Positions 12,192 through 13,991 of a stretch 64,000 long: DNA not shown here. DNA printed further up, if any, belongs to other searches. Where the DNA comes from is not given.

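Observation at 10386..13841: Extracellular LanC-like domain with intact zinc-ligand triad fused to a CARDB-rich, membrane-anchored surface protein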

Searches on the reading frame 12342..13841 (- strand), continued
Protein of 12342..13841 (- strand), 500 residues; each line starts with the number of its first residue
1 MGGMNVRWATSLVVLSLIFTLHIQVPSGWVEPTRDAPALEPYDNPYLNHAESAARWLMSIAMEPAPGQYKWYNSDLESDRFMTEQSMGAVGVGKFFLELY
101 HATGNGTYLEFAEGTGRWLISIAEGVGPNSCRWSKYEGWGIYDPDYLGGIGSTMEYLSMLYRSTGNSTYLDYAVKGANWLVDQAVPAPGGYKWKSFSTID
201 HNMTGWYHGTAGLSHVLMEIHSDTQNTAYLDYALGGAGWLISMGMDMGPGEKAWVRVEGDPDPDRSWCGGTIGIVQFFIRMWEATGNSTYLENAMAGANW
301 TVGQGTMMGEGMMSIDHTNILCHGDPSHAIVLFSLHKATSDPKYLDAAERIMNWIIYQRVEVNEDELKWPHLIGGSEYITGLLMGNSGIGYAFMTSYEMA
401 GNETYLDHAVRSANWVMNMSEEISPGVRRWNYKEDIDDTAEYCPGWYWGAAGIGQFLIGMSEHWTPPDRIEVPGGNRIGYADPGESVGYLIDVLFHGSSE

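Call 29: search_solved_structures(query=A2, max_evalue=0.01, show_alignments=0)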
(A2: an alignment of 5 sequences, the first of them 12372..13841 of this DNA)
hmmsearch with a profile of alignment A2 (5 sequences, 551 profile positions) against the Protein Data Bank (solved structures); distinct sequences matched with E-value up to 0.01: 22.
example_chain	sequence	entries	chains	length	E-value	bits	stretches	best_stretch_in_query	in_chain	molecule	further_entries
6wq1_A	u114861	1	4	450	1.3e-12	50.1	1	197-353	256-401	LanC-like protein 2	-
8car_A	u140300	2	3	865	2.1e-11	46.1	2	143-234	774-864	Serine/threonine protein kinase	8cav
8sao_B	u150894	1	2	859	5.6e-09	38.1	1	79-172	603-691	Class III lanthionine synthetase LanKC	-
8sap_A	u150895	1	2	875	5.7e-09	38.1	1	79-172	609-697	Class III lanthionine synthetase LanKC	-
8sam_A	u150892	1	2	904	6e-09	38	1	79-172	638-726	Class III lanthipeptide, Class III lanthionine synthetase LanKC fusion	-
8d0v_A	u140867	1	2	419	1e-08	37.2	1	197-356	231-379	Glutathione S-transferase LANCL1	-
8czk_A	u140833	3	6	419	1e-08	37.2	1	197-356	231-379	Glutathione S-transferase LANCL1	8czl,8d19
3e6u_A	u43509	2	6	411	1e-08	37.2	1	198-356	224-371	LanC-like protein 1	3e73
4v1r_A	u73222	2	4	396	1.7e-08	36.5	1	72-266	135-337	ALPHA-1,6-MANNANASE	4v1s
3t33_A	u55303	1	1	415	6.2e-06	28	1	198-359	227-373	G protein coupled receptor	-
6u4z_A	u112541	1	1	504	1.2e-05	27.1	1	154-349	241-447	Alpha-1,6-mannanase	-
4bok_A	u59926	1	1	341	2.7e-05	25.9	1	277-415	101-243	ALPHA-1,6-MANNANASE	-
4boj_A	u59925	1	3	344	3e-05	25.8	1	277-415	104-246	ALPHA-1,6-MANNANASE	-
4d4a_A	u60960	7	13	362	3.2e-05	25.7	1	277-415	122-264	ALPHA-1,6-MANNANASE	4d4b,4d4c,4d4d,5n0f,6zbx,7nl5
5agd_A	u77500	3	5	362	3.4e-05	25.6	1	277-415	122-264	ALPHA-1,6-MANNANASE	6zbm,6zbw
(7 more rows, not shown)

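Call 35: search_protein_representatives(alignment_id=A1)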
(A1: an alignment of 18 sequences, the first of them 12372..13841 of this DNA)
Query: 18 sequences, 520 profile positions. Proteins with E-value up to 0.001 (for the whole library): 13708; up to 1e-10: 5231; up to 1e-30: 693. The best 150 are listed.
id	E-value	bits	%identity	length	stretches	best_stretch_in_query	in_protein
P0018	5.6e-263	889.6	-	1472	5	41-318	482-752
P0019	5.1e-236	800.6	-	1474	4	65-338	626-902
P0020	1.4e-221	753.0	-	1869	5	79-315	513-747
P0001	1.9e-187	640.4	-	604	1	2-512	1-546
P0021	3.6e-175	599.8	-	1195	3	37-464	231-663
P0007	1.2e-171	588.2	-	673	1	2-517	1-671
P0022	3.4e-170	583.4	-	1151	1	2-483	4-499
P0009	1.3e-162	558.4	-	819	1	2-497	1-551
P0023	1.5e-158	545.0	-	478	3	52-374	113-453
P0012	1.8e-154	531.5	-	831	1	2-497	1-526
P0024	3.8e-154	530.5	-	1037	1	9-493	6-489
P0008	1.6e-151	521.8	-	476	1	46-471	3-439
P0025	8.7e-150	516.1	-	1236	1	13-470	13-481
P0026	7.8e-147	506.3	-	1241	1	40-493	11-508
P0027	2.1e-144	498.3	-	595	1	2-471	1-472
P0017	1.9e-112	392.9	-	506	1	2-496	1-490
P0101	3.4e-76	273.2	-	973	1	31-461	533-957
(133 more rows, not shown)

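Call 55: search_solved_structures(query=A2, max_evalue=1e-7, show_alignments=2)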
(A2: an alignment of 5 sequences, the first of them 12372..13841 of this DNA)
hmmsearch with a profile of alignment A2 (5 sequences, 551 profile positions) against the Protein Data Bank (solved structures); distinct sequences matched with E-value up to 1e-7: 9.
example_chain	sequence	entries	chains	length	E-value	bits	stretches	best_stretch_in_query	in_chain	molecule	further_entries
6wq1_A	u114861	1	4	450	1.3e-12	50.1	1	197-353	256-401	LanC-like protein 2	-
8car_A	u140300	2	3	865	2.1e-11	46.1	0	143-234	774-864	Serine/threonine protein kinase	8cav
8sao_B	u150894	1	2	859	5.6e-09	38.1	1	79-172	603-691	Class III lanthionine synthetase LanKC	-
8sap_A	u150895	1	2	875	5.7e-09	38.1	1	79-172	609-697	Class III lanthionine synthetase LanKC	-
8sam_A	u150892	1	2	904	6e-09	38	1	79-172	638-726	Class III lanthipeptide, Class III lanthionine synthetase LanKC fusion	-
8d0v_A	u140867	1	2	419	1e-08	37.2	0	197-356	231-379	Glutathione S-transferase LANCL1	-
8czk_A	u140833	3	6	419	1e-08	37.2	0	197-356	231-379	Glutathione S-transferase LANCL1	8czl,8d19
3e6u_A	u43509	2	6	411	1e-08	37.2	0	198-356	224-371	LanC-like protein 1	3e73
4v1r_A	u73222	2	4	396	1.7e-08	36.5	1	72-266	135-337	ALPHA-1,6-MANNANASE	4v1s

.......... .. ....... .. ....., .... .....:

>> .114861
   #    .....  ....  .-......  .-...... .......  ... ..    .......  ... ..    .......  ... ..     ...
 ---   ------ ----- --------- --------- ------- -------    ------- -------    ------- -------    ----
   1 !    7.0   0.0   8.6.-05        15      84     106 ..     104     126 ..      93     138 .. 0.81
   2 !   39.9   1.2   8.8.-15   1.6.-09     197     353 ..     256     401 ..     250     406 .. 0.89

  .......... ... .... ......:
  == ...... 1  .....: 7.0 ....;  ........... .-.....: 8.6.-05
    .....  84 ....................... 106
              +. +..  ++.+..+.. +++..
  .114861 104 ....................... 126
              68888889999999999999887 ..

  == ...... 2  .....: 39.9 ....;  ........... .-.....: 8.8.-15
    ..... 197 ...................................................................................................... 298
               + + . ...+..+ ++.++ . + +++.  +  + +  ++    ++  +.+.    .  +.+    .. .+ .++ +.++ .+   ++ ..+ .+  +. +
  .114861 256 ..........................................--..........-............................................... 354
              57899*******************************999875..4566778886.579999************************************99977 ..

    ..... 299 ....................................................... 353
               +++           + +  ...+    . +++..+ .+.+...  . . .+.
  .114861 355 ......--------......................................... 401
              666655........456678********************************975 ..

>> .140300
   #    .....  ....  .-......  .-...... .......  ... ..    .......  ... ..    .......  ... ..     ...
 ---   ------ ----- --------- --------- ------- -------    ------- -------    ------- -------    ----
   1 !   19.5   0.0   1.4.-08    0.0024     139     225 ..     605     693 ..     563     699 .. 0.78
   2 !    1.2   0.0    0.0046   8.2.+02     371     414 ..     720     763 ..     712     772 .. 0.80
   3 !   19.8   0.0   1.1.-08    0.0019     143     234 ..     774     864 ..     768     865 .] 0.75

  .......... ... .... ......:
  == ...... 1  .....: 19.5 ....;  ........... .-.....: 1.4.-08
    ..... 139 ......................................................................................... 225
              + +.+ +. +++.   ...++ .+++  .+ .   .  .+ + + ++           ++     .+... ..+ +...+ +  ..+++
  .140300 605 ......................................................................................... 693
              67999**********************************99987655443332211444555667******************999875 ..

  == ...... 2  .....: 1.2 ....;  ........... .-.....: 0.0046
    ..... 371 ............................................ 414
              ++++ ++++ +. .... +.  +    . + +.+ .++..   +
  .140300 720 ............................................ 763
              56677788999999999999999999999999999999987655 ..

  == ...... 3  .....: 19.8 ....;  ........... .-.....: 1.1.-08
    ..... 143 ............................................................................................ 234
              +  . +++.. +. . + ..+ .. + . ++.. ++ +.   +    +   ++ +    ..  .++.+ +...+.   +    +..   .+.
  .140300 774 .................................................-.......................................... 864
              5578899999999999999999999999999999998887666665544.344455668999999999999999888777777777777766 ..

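Call 75: find_homologous_proteins(query=P0101, max_evalue=1e-10)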
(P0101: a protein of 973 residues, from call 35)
Query P0101 (973 aa): 37 proteins with E <= 1e-10 among 8000 candidates.
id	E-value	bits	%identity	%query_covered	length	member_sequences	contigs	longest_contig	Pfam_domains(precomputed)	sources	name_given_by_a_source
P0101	0.0e+0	2231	100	100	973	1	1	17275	PF09492.17,PF07470.20,PF25840.1,PF07944.19,PF03663.21,PF05147.20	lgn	-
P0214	3.7e-211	722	43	50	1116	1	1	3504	PF13525.13,PF07470.20,PF07944.19,PF13428.13,PF05147.20,PF07719.24,PF13174.13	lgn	-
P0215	1.1e-200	687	43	49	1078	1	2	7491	PF13525.13,PF07470.20,PF07944.19,PF13432.13,PF13428.13,PF05147.20,PF07719.24,PF13174.13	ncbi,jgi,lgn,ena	-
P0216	1.2e-196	674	40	50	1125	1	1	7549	PF13525.13,PF07470.20,PF25840.1,PF07944.19,PF03663.21,PF06662.20,PF05147.20,PF07719.24,PF13174.13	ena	-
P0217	3.1e-190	653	39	50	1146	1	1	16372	PF13525.13,PF07470.20,PF07944.19,PF05147.20,PF13174.13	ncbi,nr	ncbi:MAG: outer membrane protein assembly factor BamD [Planctomycetes bacterium]|nr:outer membrane p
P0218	5.3e-190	652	42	46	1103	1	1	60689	PF07944.19,PF05147.20,PF13174.13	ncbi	-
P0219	4.8e-171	589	43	54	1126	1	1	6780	PF07944.19,PF05147.20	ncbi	-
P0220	4.7e-148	513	39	43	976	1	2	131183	PF07944.19,PF05147.20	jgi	jgi:Lanthionine synthetase C-like protein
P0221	5.2e-129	450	44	55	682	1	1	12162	-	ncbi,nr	ncbi:MAG: hypothetical protein RDV41_03760 [Planctomycetota bacterium]|nr:hypothetical protein [Plan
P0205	1.6e-128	449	46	51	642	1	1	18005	-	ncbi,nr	ncbi:MAG: hypothetical protein HY720_30200 [Planctomycetes bacterium]|nr:hypothetical protein [Planc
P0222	1.1e-127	446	46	50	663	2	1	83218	-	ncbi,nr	ncbi:MAG: hypothetical protein HYY18_00685 [Planctomycetes bacterium]|nr:hypothetical protein [Planc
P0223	3.0e-124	434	45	51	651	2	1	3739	-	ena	-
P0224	8.2e-124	433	50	48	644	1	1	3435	-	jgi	-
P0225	1.0e-123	433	48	50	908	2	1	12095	PF01839.30,PF13360.14,PF25292.1,PF13517.13,PF13570.14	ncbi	-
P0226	1.2e-120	422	49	50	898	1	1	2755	PF01839.30,PF13360.14,PF25292.1,PF13517.13,PF13570.14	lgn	-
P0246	1.1e-15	75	29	40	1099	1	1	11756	PF13575.13,PF05147.20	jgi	jgi:type 2 lantibiotic biosynthesis protein LanM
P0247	9.1e-15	72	31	31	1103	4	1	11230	PF13575.13,PF05147.20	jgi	jgi:type 2 lantibiotic biosynthesis protein LanM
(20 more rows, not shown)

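Call 78: search_protein_families(library=pfam, proteins=[L014:5691-9206:+, L014:2763-3611:+, L014:593-2035:+, L013:362-3685:-, L013:4102-5058:-, L011:283-1134:+, L011:5354-6436:-, L011:1739-5197:+], max_evalue=0.0001)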
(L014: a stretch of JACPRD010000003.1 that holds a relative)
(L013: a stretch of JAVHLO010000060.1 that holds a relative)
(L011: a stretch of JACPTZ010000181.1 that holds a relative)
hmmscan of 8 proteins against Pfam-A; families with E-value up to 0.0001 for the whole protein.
L014:5691-9206:+ (1171 aa): 3 families
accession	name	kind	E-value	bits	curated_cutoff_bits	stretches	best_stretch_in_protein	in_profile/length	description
PF05147.19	LANC_like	-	7.6e-41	140.3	23.2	1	820-1163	11-342/350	Lanthionine synthetase C-like protein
PF07944.18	Beta-AFase-like_GH127_cat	-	1.8e-14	54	24.9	1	828-910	135-220/376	Beta-L-arabinofuranosidase, GH127 catalytic domain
PF07470.19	Glyco_hydro_88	-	2.7e-06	27.1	26.6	0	813-896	26-104/352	Glycosyl Hydrolase Family 88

L014:2763-3611:+ (282 aa): 1 family
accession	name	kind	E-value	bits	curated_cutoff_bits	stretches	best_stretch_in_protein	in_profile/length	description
PF08843.17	AbiEii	-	1.1e-30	107.8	22.5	1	33-264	2-230/238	Nucleotidyl transferase AbiEii toxin, Type IV TA system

L014:593-2035:+ (480 aa): 2 families
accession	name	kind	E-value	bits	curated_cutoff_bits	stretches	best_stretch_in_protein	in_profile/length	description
PF13646.12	HEAT_2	-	1.2e-13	51.5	27.7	1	351-423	15-88/88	HEAT repeats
PF03130.22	HEAT_PBS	-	1.3e-06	28.7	20.9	0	383-409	1-27/27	PBS lyase HEAT-like repeat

L013:362-3685:- (1107 aa): 2 families
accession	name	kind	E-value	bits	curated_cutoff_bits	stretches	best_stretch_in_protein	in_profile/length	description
PF12770.12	CHAT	-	3.6e-35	122.3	24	1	293-559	4-289/289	CHAT domain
PF00211.25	Guanylate_cyc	-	1.5e-16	61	21.9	1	34-202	3-181/183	Adenylate and Guanylate cyclase catalytic domain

L013:4102-5058:- (318 aa): 2 families
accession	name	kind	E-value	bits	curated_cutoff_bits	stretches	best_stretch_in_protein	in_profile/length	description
PF02882.25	THF_DHG_CYH_C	-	8.2e-66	220.7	27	1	144-312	2-157/160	Tetrahydrofolate dehydrogenase/cyclohydrolase, NAD(P)-binding domain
PF00763.28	THF_DHG_CYH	-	4.6e-42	143.4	32.8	1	26-140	1-115/115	Tetrahydrofolate dehydrogenase/cyclohydrolase, catalytic domain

L011:283-1134:+ (283 aa): 0 families

L011:5354-6436:- (360 aa): 0 families

L011:1739-5197:+ (1152 aa): 6 families
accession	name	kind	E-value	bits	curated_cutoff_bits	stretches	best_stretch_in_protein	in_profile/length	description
PF05147.19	LANC_like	-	1.3e-44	152.7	23.2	1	219-596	4-338/350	Lanthionine synthetase C-like protein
PF13525.12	YfiO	-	1.9e-08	34.8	25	1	45-166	7-137/203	Outer membrane lipoprotein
PF07470.19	Glyco_hydro_88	-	4.6e-08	32.9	26.6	0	182-273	92-180/352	Glycosyl Hydrolase Family 88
PF13174.12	TPR_6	-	3.8e-07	30.8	26.3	0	125-152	6-33/33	Tetratricopeptide repeat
PF07944.18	Beta-AFase-like_GH127_cat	-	3.8e-06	26.6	24.9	0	477-546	136-203/376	Beta-L-arabinofuranosidase, GH127 catalytic domain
PF13512.12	TPR_18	-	1.8e-05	25.4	21.9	0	44-160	11-143/145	Tetratricopeptide repeat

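Call 82: find_encoding_contigs(protein=P0005, flank=8000, max_places=1)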
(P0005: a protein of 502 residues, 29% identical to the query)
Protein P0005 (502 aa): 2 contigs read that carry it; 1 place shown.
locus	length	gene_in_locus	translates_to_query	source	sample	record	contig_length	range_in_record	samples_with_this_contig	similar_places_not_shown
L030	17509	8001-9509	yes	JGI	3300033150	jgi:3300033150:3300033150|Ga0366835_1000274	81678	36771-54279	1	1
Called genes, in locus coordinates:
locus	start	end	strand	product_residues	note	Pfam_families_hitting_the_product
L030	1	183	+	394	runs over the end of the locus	-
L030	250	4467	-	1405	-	PF01935:DUF87 (weak)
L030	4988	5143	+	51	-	-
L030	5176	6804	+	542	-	PF02369:Big_1 (faint)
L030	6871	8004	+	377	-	PF00432:Prenyltrans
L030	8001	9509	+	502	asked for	PF05147:LANC_like, PF03663:Glyco_hydro_76 (faint), PF07470:Glyco_hydro_88 (faint), PF05147:LANC_like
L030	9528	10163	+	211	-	-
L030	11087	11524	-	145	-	-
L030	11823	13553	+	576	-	PF01398:JAB, PF03665:UPF0172, PF14464:Prok-JAB (weak)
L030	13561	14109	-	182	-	PF10469:AKAP7_NLS, PF02834:LigT_PEase, PF13563:2_5_RNA_ligase2, PF02834:LigT_PEase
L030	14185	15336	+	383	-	PF23900:PRS2_N, PF05496:RuvB_N (faint), PF00004:AAA, PF07724:AAA_2 (faint), PF23902:AAA_lid_PRS2_C, PF17862:AAA_lid_3 (weak)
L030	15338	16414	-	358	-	PF00850:Hist_deacetyl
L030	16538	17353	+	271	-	PF04055:Radical_SAM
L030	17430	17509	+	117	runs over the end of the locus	-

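Call 83: find_encoding_contigs(protein=P0007, flank=8000, max_places=1)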
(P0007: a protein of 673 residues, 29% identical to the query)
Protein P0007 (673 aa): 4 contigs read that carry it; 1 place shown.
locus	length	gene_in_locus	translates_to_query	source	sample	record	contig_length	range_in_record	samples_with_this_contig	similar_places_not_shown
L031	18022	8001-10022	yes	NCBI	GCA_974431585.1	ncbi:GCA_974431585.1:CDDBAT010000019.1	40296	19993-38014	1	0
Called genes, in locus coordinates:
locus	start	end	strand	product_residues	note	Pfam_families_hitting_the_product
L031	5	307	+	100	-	-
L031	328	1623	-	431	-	PF08323:Glyco_transf_5, PF13439:Glyco_transf_4, PF13579:Glyco_trans_4_4, PF20706:GT4-conflict, PF00534:Glycos_transf_1, PF13692:Glyco_trans_1_4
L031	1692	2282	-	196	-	-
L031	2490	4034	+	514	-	PF03065:Glyco_hydro_57, PF01522:Polysacc_deac_1 (weak), PF19027:DUF5752 (faint)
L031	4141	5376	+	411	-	PF05977:MFS_3, PF13347:MFS_2 (faint), PF07690:MFS_1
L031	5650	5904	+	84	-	-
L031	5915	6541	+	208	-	PF08323:Glyco_transf_5 (weak), PF13439:Glyco_transf_4, PF13579:Glyco_trans_4_4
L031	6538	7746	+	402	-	PF08323:Glyco_transf_5, PF13439:Glyco_transf_4, PF13579:Glyco_trans_4_4, PF20706:GT4-conflict, PF00534:Glycos_transf_1, PF13692:Glyco_trans_1_4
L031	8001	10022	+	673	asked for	PF03663:Glyco_hydro_76 (faint), PF07470:Glyco_hydro_88 (faint), PF07944:Beta-AFase-like_GH127_cat (faint), PF05147:LANC_like (faint), PF00801:PKD, PF18911:PKD_4, PF00801:PKD (weak), PF18911:PKD_4, +1 more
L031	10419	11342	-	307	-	PF12801:Fer4_5, PF12838:Fer4_7 (faint), PF13484:Fer4_16 (faint), PF00037:Fer4 (faint), PF12801:Fer4_5, PF13237:Fer4_10 (weak), PF13187:Fer4_9 (weak)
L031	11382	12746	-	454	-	PF01523:PmbA_TldD_1st, PF19290:PmbA_TldD_2nd, PF19289:PmbA_TldD_3rd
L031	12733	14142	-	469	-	PF01523:PmbA_TldD_1st, PF19290:PmbA_TldD_2nd, PF19289:PmbA_TldD_3rd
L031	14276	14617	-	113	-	-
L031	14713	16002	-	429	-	PF27218:MJ0043_C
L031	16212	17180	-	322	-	PF01040:UbiA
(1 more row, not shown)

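Call 84: find_encoding_contigs(protein=P0017, flank=8000, max_places=1)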
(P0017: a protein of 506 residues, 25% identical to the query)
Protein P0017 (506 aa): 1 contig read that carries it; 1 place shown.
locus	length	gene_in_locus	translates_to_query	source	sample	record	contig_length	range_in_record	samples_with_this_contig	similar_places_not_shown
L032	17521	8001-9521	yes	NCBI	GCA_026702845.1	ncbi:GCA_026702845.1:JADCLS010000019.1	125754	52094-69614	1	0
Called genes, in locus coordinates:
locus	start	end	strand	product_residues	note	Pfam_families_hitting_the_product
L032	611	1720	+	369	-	PF09459:EB_dh (weak)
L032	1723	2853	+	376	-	PF09459:EB_dh (faint)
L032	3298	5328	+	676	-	PF00512:HisKA (weak), PF02518:HATPase_c, PF00072:Response_reg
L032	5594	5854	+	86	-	-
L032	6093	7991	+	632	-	PF01578:Cytochrom_C_asm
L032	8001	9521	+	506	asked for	PF05147:LANC_like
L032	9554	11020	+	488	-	PF05147:LANC_like (weak)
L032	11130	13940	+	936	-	PF01326:PPDK_N, PF00391:PEP-utilizers, PF02896:PEP-utilizers_C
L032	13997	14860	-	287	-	PF03551:PadR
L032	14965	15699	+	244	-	PF00005:ABC_tran, PF02463:SMC_N (faint), PF13304:AAA_21 (faint)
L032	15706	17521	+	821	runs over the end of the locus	PF12704:MacB_PCD (faint), PF02687:FtsX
